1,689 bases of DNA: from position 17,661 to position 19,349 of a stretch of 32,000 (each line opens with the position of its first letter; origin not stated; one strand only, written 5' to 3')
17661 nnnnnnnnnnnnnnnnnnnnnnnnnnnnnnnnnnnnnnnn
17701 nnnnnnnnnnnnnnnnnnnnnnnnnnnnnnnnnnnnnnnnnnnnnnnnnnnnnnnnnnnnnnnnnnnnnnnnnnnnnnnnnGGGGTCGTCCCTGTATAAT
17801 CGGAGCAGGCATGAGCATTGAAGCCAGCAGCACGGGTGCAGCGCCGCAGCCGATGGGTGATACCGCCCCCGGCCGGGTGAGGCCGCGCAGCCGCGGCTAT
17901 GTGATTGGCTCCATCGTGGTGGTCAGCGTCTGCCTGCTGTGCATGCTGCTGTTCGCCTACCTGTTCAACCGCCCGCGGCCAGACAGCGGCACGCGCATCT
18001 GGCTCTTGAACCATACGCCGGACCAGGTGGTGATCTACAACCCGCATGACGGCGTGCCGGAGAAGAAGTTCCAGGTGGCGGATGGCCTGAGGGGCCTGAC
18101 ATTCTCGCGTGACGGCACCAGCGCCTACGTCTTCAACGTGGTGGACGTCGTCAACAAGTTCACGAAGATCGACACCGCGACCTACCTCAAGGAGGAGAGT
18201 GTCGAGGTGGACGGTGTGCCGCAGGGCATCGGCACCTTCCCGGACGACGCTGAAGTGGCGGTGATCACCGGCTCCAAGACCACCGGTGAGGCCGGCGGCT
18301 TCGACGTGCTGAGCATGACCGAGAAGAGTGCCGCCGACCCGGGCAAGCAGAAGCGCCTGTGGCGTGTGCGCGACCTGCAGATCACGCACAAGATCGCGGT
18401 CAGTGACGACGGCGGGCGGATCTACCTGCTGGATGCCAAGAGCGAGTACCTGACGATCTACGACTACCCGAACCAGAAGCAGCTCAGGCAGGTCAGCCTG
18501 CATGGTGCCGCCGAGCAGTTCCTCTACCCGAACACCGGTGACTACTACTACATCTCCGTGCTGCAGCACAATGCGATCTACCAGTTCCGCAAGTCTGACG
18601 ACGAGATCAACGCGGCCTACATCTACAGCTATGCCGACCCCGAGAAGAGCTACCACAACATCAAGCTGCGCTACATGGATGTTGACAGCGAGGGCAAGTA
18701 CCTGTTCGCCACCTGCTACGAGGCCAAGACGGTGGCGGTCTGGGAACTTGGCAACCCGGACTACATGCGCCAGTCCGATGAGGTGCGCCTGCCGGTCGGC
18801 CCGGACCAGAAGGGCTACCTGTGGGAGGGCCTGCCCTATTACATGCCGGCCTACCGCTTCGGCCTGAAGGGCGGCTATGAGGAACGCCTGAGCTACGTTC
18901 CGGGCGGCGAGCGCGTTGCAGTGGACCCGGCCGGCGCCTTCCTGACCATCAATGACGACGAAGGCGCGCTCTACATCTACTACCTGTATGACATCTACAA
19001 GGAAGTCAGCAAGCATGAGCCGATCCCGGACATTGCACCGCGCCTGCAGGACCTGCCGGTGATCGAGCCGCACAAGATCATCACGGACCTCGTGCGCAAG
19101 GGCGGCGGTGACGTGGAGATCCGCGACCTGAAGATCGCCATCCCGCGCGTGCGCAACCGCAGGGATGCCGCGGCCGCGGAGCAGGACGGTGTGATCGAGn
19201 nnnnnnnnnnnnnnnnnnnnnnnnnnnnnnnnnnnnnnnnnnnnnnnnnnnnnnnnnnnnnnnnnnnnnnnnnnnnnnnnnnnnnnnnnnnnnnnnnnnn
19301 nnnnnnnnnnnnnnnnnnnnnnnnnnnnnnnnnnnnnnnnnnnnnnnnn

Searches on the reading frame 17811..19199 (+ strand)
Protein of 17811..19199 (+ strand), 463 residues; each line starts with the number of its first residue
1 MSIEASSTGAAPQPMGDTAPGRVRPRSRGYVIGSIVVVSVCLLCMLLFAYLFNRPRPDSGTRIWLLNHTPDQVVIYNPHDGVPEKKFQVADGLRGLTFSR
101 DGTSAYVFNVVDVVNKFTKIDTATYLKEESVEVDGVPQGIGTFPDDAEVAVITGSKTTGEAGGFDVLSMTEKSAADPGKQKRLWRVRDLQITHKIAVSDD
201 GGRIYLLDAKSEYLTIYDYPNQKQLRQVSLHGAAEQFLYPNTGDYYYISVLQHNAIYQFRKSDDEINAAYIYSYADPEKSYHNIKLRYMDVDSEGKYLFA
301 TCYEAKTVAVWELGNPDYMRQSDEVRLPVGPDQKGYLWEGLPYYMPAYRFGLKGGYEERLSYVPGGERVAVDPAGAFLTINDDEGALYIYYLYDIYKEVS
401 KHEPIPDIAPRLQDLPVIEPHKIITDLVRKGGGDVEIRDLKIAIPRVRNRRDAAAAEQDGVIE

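Call 21: search_protein_families(library=pfam, proteins=[window:17811-19199:+], max_evalue=0.001)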
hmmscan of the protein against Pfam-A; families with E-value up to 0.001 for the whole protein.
window:17811-19199:+ (463 aa): 0 families

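Call 79: search_protein_families(library=ncbifam, proteins=[window:17811-19199:+], max_evalue=0.01)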
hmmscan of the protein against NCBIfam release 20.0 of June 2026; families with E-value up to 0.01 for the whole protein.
window:17811-19199:+ (463 aa): 3 families
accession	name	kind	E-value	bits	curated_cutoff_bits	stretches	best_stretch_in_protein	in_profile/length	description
NF052340.1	hydrazine_beta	equivalog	5.3e-05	22.4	560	1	61-155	87-182/372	hydrazine synthase subunit beta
TIGR03866.1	PQQ_ABC_repeats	subfamily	0.0018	17.4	287.3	0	61-109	11-59/310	PQQ-dependent catabolism-associated beta-propeller protein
NF052342.1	hydrazine_BC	exception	0.0024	16.1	1250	0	60-160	92-191/690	hydrazine synthase subunit beta-gamma fusion subunit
